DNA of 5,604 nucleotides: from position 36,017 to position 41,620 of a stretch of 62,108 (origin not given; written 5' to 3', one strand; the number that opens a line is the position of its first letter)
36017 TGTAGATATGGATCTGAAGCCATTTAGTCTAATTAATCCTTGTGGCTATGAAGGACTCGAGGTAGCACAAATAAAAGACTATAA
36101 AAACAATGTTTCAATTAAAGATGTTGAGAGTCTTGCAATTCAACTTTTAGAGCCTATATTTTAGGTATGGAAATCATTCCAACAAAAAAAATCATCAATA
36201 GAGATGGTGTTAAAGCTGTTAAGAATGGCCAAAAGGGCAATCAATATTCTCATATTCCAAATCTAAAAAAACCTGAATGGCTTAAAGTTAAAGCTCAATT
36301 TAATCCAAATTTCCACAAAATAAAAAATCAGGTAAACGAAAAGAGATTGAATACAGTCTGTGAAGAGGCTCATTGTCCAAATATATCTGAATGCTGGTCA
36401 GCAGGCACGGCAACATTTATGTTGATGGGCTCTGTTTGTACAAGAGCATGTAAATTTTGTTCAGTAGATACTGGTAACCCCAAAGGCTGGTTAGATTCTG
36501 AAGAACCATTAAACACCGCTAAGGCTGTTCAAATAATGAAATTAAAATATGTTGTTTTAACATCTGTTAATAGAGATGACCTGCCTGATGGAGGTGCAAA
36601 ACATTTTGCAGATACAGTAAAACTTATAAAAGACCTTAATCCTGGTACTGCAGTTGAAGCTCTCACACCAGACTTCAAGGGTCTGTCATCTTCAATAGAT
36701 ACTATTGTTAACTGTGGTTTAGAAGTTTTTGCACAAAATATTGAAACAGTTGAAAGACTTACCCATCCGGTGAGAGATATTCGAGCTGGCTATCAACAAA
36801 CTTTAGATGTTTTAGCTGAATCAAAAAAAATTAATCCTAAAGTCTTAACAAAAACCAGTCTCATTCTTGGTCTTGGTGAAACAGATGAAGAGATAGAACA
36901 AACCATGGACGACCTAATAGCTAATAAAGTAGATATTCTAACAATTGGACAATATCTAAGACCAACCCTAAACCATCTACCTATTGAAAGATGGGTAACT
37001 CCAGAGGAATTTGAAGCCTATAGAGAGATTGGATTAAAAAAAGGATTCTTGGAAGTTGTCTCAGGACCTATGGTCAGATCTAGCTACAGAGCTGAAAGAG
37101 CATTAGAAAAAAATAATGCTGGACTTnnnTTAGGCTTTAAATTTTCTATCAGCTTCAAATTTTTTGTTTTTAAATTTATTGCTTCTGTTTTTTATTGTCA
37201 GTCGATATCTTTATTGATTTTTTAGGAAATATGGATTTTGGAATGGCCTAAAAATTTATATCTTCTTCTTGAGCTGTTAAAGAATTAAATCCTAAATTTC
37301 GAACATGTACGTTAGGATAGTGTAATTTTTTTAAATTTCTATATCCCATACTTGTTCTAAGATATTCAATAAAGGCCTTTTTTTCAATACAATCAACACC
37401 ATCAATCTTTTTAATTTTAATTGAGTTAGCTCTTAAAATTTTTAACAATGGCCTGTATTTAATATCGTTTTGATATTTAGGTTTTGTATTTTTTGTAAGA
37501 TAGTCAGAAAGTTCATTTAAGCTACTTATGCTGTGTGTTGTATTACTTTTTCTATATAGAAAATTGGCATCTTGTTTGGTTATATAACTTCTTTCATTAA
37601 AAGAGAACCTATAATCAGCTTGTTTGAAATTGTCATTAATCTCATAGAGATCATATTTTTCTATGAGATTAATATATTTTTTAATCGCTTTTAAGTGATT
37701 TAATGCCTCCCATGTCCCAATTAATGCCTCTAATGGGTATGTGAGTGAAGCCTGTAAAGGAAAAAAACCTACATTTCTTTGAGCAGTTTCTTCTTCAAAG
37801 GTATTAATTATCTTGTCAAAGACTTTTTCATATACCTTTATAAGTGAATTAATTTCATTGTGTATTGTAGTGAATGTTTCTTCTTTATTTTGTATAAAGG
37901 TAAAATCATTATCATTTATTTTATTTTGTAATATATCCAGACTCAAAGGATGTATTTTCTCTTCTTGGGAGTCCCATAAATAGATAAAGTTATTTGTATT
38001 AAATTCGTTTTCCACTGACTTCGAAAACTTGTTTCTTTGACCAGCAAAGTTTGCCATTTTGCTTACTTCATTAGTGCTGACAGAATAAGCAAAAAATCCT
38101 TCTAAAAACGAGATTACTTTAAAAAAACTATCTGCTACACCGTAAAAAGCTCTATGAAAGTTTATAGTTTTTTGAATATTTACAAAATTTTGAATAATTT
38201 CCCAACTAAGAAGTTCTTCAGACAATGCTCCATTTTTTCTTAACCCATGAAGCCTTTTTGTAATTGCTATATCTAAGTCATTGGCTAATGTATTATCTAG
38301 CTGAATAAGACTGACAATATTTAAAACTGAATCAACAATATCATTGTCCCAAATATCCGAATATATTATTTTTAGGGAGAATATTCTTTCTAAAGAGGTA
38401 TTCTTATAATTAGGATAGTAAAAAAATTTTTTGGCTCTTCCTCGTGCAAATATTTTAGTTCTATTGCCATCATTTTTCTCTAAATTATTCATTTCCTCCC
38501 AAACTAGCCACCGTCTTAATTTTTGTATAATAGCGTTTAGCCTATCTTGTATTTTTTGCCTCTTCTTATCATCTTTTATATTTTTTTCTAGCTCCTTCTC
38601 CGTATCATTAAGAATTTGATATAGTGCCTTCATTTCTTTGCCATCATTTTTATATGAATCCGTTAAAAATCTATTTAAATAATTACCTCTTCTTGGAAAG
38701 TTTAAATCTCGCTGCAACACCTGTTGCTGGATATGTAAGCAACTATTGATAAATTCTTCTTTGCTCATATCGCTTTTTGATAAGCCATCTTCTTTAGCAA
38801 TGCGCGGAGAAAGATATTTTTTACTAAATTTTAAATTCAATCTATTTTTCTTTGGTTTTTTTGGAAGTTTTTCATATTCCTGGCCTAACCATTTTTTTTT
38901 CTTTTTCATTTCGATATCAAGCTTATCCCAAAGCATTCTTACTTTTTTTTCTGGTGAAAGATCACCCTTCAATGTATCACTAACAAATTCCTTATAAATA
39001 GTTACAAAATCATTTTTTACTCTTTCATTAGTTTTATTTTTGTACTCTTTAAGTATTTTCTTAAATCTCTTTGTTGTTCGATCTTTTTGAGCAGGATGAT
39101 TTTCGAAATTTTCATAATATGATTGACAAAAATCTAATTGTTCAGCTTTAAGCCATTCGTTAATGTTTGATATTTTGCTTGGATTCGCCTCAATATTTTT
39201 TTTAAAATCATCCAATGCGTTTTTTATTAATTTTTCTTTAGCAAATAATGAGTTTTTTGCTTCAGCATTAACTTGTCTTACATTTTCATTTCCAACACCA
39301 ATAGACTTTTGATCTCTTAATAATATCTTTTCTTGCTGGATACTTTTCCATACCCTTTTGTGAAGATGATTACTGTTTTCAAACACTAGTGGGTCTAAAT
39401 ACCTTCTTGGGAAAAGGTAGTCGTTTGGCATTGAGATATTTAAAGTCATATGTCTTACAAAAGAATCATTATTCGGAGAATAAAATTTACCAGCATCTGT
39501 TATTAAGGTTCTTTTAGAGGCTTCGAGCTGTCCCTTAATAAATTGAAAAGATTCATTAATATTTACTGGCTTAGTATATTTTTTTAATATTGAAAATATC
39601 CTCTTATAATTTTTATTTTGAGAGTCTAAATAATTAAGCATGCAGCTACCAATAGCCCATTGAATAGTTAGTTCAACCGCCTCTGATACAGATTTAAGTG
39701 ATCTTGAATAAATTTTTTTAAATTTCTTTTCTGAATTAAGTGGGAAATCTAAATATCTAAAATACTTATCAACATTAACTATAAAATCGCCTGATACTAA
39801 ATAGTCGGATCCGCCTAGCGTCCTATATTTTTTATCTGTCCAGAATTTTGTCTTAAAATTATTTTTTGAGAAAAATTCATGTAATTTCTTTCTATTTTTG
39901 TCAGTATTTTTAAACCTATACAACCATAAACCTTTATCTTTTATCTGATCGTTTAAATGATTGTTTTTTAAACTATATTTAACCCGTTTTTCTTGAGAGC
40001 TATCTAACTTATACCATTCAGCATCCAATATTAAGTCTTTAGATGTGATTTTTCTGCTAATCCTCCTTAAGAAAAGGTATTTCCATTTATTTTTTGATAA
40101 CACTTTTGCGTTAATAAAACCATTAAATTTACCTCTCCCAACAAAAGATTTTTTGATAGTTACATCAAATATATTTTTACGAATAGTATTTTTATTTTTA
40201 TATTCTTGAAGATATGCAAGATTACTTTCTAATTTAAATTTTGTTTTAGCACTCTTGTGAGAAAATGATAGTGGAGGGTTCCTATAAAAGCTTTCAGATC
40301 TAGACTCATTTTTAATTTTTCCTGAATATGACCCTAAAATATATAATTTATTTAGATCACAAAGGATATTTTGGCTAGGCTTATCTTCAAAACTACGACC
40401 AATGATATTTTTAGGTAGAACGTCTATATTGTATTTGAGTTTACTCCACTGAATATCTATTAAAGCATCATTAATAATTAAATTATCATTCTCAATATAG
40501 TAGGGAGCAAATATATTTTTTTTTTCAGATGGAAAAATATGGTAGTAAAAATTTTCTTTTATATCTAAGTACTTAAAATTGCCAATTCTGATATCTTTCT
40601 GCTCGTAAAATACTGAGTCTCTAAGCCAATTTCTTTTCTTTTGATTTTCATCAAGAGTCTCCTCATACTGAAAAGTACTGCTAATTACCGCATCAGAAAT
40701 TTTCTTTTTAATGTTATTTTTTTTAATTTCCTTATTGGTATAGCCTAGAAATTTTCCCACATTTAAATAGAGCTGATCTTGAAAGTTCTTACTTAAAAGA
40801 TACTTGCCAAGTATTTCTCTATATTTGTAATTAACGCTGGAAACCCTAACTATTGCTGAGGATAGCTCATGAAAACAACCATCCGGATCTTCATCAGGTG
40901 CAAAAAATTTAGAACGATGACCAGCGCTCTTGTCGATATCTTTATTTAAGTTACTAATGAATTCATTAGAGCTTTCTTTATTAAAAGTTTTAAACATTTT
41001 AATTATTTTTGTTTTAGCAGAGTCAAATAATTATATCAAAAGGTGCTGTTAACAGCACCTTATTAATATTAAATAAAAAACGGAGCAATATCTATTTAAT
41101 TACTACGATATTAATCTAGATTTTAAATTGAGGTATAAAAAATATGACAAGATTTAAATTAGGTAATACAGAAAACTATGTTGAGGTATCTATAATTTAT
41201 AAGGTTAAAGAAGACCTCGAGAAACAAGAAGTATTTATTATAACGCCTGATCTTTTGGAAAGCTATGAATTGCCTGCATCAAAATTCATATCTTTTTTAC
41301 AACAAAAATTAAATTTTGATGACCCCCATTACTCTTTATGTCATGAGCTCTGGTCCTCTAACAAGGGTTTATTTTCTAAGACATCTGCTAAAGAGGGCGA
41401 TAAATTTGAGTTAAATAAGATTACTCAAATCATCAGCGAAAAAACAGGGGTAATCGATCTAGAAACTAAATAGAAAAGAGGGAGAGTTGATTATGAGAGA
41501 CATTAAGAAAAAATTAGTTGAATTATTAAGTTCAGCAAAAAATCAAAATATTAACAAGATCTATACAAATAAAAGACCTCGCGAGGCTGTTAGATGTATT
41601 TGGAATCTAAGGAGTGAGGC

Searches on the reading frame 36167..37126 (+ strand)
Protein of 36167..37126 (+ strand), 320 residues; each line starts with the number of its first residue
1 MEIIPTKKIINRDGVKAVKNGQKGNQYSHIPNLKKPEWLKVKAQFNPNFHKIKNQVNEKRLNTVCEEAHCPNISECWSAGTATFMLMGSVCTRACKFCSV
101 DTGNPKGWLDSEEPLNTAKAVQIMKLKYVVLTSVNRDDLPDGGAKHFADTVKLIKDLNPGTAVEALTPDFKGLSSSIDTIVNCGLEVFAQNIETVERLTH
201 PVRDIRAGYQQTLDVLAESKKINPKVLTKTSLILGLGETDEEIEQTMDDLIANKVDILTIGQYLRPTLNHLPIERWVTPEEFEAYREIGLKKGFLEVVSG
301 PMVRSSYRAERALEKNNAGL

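Call 65: search_protein_families(library=pfam, proteins=[window:36167-37126:+], max_evalue=0.00001)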
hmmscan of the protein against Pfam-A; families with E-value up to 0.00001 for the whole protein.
window:36167-37126:+ (320 aa): 2 families
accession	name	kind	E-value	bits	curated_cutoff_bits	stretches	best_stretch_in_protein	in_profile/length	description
PF04055.27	Radical_SAM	-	2.4e-18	67.3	29.5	1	87-250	3-166/166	Radical SAM superfamily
PF16881.10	LIAS_N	-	7.1e-09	36.5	27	1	32-70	58-96/96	N-terminal domain of lipoyl synthase of Radical_SAM family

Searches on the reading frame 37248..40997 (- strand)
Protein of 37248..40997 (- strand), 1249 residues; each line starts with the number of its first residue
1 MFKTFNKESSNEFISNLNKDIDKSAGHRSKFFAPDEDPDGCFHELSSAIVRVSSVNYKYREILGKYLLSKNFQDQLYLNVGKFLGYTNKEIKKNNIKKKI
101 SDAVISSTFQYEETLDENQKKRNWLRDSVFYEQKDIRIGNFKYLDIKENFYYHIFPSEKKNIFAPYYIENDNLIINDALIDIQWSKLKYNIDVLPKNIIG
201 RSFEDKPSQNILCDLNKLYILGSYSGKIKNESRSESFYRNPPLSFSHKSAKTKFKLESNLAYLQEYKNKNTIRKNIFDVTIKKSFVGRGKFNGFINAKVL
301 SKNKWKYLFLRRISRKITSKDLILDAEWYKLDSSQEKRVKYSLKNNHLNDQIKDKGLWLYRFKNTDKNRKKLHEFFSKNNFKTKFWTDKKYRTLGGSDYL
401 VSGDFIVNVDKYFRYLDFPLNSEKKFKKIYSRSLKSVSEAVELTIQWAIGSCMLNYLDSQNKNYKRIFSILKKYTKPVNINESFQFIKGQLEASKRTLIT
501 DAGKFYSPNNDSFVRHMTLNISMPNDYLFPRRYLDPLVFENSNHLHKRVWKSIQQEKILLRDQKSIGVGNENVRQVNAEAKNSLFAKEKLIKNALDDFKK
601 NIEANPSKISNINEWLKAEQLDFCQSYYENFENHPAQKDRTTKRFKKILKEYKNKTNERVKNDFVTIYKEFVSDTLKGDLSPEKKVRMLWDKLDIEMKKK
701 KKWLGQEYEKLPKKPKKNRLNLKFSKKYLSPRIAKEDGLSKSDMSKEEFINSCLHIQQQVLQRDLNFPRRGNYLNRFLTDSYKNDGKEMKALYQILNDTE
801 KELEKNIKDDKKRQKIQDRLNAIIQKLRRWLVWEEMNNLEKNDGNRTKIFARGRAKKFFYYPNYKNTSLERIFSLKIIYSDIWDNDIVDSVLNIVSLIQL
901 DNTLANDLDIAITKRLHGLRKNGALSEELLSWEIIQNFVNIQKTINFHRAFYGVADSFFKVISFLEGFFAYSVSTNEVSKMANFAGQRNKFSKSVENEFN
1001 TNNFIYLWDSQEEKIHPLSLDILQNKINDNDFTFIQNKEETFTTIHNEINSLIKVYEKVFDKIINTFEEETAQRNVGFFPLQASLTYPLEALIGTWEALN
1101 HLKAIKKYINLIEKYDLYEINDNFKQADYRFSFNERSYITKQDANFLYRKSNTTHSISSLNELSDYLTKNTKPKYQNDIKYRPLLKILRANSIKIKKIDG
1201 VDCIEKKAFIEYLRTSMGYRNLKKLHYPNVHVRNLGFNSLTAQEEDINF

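Call 5: search_protein_families(library=pfam, proteins=[window:37248-40997:-], max_evalue=0.1)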
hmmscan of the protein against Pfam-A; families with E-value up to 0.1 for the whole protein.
window:37248-40997:- (1249 aa): 1 family
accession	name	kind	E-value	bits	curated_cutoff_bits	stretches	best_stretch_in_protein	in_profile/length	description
PF19314.4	DUF5917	-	0.033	14.7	27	0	773-818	40-86/94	Family of unknown function (DUF5917)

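Call 6: search_protein_families(library=phrogs, proteins=[window:37248-40997:-], max_evalue=0.01)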
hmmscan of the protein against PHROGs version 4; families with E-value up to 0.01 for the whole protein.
window:37248-40997:- (1249 aa): 0 families

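Call 9: search_protein_families(library=ncbifam, proteins=[window:37248-40997:-], max_evalue=0.1)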
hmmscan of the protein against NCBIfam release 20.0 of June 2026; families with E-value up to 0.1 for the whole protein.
window:37248-40997:- (1249 aa): 1 family
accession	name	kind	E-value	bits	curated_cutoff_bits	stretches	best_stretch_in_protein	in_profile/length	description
NF033938.0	porH_2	subfamily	0.023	15.3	30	1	1031-1074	2-46/63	PorH family porin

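Call 21: search_protein_families(library=padloc, proteins=[window:37248-40997:-], max_evalue=0.1)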
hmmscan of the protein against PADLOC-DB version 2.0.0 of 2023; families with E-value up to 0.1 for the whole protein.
window:37248-40997:- (1249 aa): 0 families

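Call 47: search_solved_structures(query=A4, max_evalue=1)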
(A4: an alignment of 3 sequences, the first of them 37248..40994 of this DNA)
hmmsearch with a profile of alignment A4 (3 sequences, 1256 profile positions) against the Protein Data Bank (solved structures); distinct sequences matched with E-value up to 1: 0.

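Call 58: find_homologous_proteins(query=A4, max_evalue=0.001)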
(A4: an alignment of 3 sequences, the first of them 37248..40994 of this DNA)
Query A4 (3 sequences) (1248 aa, profile of the alignment): 9 proteins with E <= 0.001 among 8000 candidates.
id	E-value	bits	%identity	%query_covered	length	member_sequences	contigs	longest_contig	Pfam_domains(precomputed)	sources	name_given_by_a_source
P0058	0.0e+0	2053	96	100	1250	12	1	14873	-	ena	-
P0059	0.0e+0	2047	40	99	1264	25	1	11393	-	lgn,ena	-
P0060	0.0e+0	1857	38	99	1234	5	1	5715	-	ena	-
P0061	0.0e+0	1400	38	99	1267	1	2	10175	-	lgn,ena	-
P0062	0.0e+0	1388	39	100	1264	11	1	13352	-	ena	-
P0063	0.0e+0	1297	54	100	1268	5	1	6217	-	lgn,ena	-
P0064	6.8e-254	864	34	99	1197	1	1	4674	-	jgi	-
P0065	1.4e-251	856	34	98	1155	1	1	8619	-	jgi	-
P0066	8.5e-208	711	29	99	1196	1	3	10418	-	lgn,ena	-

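Call 84: predict_structure(alignment_id=A10)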
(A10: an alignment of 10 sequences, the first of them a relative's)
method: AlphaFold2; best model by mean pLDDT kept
length: 1197 residues; sequences in the alignment: 10
mean_pLDDT: 70.6   pTM: 0.61
mean pLDDT of the five models: 70.6, 64.8, 61.1, 60.6, 60.1
residues with pLDDT >= 90: 121; 70-90: 608; 50-70: 253; < 50: 215
segments of 3 or more residues with pLDDT < 50: 1-5, 115-126, 211-217, 226-239, 256-268, 336-339, 386-390, 394-396, 429-434, 513-532, 557-578, 637-642, 714-733, 824-841, 966-993, 1030-1040, 1077-1079, 1100-1105, 1192-1197
pLDDT, mean of each block of 10 residues (from residue 1): 49 77 84 75 88 86 90 93 91 91 92 56 53 78 63 62 77 69 66 75 70 46 47 41 81 49 39 74 79 63 82 80 71 55 60 76 91 83 58 57 90 76 54 55 86 84 86 88 83 89 67 44 36 62 80 51 27 40 67 90 91 86 76 54 60 84 90 75 88 88 79 48 47 57 77 81 77 78 88 85 82 75 46 34 63 73 78 90 73 85 77 81 90 79 81 85 53 30 30 65 87 83 65 39 78 92 86 58 76 69 58 82 67 80 78 81 60 63 71 43
secondary structure, 60 per line:
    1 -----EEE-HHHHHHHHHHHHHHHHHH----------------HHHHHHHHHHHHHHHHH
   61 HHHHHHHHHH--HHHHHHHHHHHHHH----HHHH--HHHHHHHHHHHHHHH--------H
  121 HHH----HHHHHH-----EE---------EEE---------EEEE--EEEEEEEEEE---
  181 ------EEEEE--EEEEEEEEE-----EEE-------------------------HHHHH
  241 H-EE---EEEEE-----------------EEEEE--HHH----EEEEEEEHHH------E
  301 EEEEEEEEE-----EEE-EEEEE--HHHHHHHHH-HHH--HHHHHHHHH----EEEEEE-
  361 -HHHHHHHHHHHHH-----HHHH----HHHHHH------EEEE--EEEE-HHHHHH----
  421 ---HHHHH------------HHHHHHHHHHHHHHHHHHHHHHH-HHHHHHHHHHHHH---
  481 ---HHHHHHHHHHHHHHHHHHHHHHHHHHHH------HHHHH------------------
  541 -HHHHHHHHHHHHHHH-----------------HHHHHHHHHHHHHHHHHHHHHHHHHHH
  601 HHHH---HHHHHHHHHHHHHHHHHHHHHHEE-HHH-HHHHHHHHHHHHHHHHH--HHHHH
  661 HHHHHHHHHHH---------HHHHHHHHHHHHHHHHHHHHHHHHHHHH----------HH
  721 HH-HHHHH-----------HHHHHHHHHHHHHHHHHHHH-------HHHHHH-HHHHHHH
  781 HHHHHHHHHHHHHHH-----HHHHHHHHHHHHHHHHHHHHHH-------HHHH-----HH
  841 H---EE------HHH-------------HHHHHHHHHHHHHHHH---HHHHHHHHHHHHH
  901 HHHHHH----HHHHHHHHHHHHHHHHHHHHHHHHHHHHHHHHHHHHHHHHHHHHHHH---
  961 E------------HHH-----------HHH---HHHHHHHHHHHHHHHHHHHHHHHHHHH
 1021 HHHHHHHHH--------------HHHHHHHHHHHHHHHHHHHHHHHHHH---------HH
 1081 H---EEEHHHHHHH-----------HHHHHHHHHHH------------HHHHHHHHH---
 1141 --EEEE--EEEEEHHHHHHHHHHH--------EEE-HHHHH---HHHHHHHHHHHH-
elements in order (helices of 4 or more, strands of 3 or more residues): E6-8 H10-27 H44-70 H73-86 H91-94 H97-111 H120-123 H128-133 E150-152 E162-165 E168-177 E187-191 E194-202 E208-210 H236-241 E248-252 E270-274 E284-290 E300-309 E315-317 E319-323 H326-334 H341-349 E354-359 H362-374 H380-383 H388-393 E400-403 E406-409 H411-416 H424-428 H441-463 H465-477 H484-511 H518-522 H542-556 H574-604 H608-629 H637-653 H656-671 H681-708 H719-722 H724-728 H740-759 H767-772 H774-795 H801-822 H830-833 H869-884 H888-906 H911-957 H994-1029 H1044-1069 E1085-1087 H1088-1094 H1106-1116 H1129-1137 E1143-1146 E1149-1153 H1154-1164 E1173-1175 H1177-1181 H1185-1196
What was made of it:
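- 37248..40997 (-): 1249-aa soluble orphan ('BIG'), transcribed divergently from the operon. AF2 pLDDT 70.6 (call 84).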

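Call 88: fold_search(model_id=the predicted structure, library=pdb)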
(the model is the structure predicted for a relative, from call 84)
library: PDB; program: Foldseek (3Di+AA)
matches with E <= 10: 42; with E <= 0.001: 0
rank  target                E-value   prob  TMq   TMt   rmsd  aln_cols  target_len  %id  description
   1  3w3y_A                1.4e+00  0.02  0.06  0.07  32.9       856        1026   11  Crystal structure of Kap121p bound to Nup53p (released 2013-04-10)
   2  7vop_Q                2.0e+00  0.01  0.05  0.07  39.7       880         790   11  Cryo-EM structure of Xenopus laevis nuclear pore complex cytoplasmic ring subunit (released 2022-02-02)
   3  8urj_A                2.3e+00  0.02  0.07  0.07  32.5       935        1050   11  Cryo-EM structure of the HIV-1 nuclear export complex (released 2025-04-30)
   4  7n6g_1T               2.4e+00  0.02  0.06  0.07  92.3       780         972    9  C1 of central pair (released 2022-05-18)
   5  4knh_A                2.5e+00  0.04  0.07  0.08  22.5       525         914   10  Structure of the Chaetomium thermophilum adaptor nucleoporin Nup192 N-terminal domain (released 2014-02-05)
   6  4y6x_C                2.7e+00  0.08  0.05  0.24  13.8       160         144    9  Structure of Tobacco streak virus coat protein at 2.1 Angstroms resolution (C2 crystal form) (released 2016-01-20)
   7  3w3u                  2.7e+00  0.01  0.06  0.07  32.5       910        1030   10  Crystal structure of Kap121p mutant R349A/Q350A/D353A/E396A/N430K/D438A/N477A (released 2013-04-10)
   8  8glv_Fm               3.4e+00  0.02  0.04  0.02  53.4       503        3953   11  96-nm repeat unit of doublet microtubules from Chlamydomonas reinhardtii flagella (released 2023-05-31)
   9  5o5e                  3.6e+00  0.01  0.05  0.10  25.7       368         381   13  Crystal structure of human UDP-N-acetylglucosamine-dolichyl-phosphate N-acetylglucosaminephosphotransferase (DPAGT1) (V2 (released 2018-02-28)
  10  5w0v_A                3.6e+00  0.01  0.05  0.06  28.9       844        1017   10  Crystal structure of full-length Kluyveromyces lactis Kap123 with histone H4 1-34 (released 2017-11-01)
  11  5oki_B                3.7e+00  0.02  0.04  0.08  23.5       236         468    9  Crystal structure of the Ctf18-1-8 module from Ctf18-RFC in complex with a 63 kDa fragment of DNA Polymerase epsilon (released 2017-12-20)
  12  3w3z_A                3.7e+00  0.02  0.06  0.07  28.6       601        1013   12  Crystal structure of Kap121p bound to RanGTP (released 2013-04-10)
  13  7yg4_A                3.7e+00  0.01  0.07  0.09  33.5       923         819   11  Structure of WTAP-VIRMA in the m6A writer complex (released 2022-11-23)
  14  9sob_C8               4.1e+00  0.02  0.08  0.06  32.1       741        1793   11  Structural Model of the Nuclear Pore Complex in Arabidopsis thaliana (released 2025-11-05)
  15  8srg_A                4.1e+00  0.01  0.06  0.06  37.7       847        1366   10  Cryo-EM structure of TRPM2 chanzyme in the presence of Magnesium, Adenosine monophosphate, and Ribose-5-phosphate (released 2024-05-15)
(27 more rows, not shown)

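Call 91: fold_search(model_id=the predicted structure, library=viral)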
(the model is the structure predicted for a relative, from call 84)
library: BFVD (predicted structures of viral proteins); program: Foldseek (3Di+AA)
matches with E <= 10: 182; with E <= 0.001: 0
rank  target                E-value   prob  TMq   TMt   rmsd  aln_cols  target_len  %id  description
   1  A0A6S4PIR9            7.5e-02  0.08  0.06  0.07  31.4       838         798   12  Uncharacterized protein [uncultured phage_MedDCM-OCT-S31-C1]
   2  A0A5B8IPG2            8.2e-02  0.12  0.07  0.07  31.0       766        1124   14  Uncharacterized protein (Fragment) [Mimiviridae sp. ChoanoV1]
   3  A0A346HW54            1.5e-01  0.06  0.05  0.06  43.7       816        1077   10  (no name in the UniProt tables at hand)
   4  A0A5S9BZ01            2.2e-01  0.06  0.05  0.05  54.5       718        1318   14  DNA repair exonuclease [Tenacibaculum phage PTm1]
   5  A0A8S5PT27            2.9e-01  0.12  0.09  0.09  50.2       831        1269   12  Chromosome segregation ATPase [Siphoviridae sp. ct96x5]
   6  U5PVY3                3.1e-01  0.07  0.05  0.09  84.1       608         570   12  Structural protein [Acinetobacter phage Presley]
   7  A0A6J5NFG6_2          3.3e-01  0.04  0.06  0.05  54.8       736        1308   11  Phage tail tape measure protein [uncultured Caudovirales phage]
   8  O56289                4.0e-01  0.21  0.05  0.11  15.6       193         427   11  U55A [Human herpesvirus 7 (strain RK)]
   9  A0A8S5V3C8            5.0e-01  0.03  0.06  0.07  31.8       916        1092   12  Internal virion protein D [Caudovirales sp. ctVfb8]
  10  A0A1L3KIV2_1          5.6e-01  0.04  0.05  0.04  33.3       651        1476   10  (no name in the UniProt tables at hand)
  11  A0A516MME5            5.6e-01  0.03  0.06  0.07  32.1       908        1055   12  (no name in the UniProt tables at hand)
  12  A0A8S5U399            7.2e-01  0.04  0.06  0.09  29.5       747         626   10  Minor tail protein [Myoviridae sp. ctBtV12]
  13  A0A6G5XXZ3            7.9e-01  0.04  0.06  0.08  57.4       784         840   13  (no name in the UniProt tables at hand)
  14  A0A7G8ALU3            8.2e-01  0.03  0.06  0.07  52.7       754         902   13  (no name in the UniProt tables at hand)
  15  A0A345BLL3            8.9e-01  0.03  0.05  0.06  45.6       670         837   14  Putative SMC domain-containing protein [Erwinia phage Wellington]
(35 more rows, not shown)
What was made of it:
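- Tried and rejected: Foldseek of BIG against PDB and BFVD (calls 88, 91).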

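Call 114: search_protein_families(library=pfam, alignment_id=A10, max_evalue=0.01)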
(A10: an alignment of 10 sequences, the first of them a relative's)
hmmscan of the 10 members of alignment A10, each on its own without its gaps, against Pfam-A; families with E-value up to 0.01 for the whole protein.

A. member 1, P0064 (1197 aa): 0 families

B. families by the number of members that match (of 10 scanned): 0 families
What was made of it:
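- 37248..40997 (-): Only 9 homologues among 5.8 billion clusters, all full-length and none with a Pfam domain (calls 58, 114).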

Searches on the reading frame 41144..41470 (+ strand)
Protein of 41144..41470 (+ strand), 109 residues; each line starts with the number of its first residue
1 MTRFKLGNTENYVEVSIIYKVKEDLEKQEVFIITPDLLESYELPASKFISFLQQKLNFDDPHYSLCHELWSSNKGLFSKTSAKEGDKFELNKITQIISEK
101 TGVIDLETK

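Call 5: search_protein_families(library=pfam, proteins=[window:41144-41470:+], max_evalue=0.1)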
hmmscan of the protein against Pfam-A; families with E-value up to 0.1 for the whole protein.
window:41144-41470:+ (109 aa): 1 family
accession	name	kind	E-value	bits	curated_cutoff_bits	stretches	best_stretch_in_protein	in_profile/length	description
PF04131.20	NanE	-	0.09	12.4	27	0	7-39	25-56/192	Putative N-acetylmannosamine-6-phosphate epimerase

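Call 6: search_protein_families(library=phrogs, proteins=[window:41144-41470:+], max_evalue=0.01)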
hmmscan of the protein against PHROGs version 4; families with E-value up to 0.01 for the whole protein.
window:41144-41470:+ (109 aa): 0 families

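Call 21: search_protein_families(library=padloc, proteins=[window:41144-41470:+], max_evalue=0.1)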
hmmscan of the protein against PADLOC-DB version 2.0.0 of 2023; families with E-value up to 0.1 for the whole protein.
window:41144-41470:+ (109 aa): 0 families

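Call 101: search_solved_structures(query=A12, max_evalue=1)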
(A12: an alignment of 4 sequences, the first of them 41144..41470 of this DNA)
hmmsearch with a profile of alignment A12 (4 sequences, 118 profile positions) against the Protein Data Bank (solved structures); distinct sequences matched with E-value up to 1: 0.
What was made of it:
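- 41144..41473 (+): 109-aa soluble orphan ('f109'), the first gene of the + strand operon. No PDB match (call 101).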
